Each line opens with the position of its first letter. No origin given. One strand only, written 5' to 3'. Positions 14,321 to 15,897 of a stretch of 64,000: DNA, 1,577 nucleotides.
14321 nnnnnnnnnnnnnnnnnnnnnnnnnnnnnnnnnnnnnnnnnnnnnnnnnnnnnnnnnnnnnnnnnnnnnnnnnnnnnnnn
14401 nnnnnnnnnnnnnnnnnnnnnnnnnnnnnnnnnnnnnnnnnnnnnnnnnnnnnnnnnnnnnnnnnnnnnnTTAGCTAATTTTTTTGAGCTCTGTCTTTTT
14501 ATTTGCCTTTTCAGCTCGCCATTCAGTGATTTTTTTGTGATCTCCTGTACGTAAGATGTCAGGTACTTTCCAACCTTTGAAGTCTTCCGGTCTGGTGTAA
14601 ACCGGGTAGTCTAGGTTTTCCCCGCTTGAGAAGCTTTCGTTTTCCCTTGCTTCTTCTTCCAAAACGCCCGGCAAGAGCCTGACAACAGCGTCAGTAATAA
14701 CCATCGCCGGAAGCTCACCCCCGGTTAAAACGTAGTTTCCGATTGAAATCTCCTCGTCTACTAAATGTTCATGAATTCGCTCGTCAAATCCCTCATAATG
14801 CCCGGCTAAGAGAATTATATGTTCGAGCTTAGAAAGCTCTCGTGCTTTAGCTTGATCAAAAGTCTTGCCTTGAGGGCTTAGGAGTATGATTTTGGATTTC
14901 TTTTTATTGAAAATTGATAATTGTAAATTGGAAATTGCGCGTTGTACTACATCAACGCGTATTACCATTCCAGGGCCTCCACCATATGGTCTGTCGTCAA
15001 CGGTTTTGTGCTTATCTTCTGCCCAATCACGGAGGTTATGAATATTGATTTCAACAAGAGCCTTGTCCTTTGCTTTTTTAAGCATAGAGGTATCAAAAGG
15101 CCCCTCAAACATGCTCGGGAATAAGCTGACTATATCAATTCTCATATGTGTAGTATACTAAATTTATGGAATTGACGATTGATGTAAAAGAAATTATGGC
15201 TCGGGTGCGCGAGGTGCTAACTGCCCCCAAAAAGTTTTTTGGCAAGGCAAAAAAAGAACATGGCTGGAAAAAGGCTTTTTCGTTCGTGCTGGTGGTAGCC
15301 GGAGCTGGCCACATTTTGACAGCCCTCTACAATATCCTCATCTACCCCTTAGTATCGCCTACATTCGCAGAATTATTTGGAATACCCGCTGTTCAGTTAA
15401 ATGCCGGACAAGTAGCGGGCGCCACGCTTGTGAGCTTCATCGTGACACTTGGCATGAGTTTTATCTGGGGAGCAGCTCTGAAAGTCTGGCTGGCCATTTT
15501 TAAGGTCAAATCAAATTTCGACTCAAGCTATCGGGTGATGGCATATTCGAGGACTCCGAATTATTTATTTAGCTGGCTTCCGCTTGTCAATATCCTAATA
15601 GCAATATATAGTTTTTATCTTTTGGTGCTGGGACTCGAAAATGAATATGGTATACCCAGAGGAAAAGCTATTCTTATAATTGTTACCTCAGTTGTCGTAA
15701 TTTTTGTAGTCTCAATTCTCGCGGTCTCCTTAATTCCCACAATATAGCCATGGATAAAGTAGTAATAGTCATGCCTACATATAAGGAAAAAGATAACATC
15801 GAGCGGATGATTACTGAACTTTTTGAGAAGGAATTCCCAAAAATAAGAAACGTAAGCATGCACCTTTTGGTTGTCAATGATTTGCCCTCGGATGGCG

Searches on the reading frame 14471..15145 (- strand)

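Call 47: search_protein_families(library=pfam, proteins=[window:14471-15145:-], max_evalue=0.001)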
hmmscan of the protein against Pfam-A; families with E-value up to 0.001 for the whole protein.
window:14471-15145:- (224 aa): 1 family
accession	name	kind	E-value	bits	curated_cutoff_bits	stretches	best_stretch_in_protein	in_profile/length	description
PF01746.26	tRNA_m1G_MT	-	3.6e-60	203.5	27.3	1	23-219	2-191/195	tRNA (Guanine-1)-methyltransferase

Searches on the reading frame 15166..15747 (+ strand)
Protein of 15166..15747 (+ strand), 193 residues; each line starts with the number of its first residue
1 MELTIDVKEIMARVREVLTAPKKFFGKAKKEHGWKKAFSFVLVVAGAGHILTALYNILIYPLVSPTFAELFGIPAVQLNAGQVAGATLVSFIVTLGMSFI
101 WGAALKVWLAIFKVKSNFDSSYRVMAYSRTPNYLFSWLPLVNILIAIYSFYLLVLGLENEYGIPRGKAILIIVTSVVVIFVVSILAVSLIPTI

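Call 47: search_protein_families(library=pfam, proteins=[window:15166-15747:+], max_evalue=0.001)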
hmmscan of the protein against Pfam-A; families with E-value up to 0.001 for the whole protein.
window:15166-15747:+ (193 aa): 1 family
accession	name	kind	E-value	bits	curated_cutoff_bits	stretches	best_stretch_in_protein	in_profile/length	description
PF04893.22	Yip1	-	7.8e-16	58.9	28.6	1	16-185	2-171/173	Yip1 domain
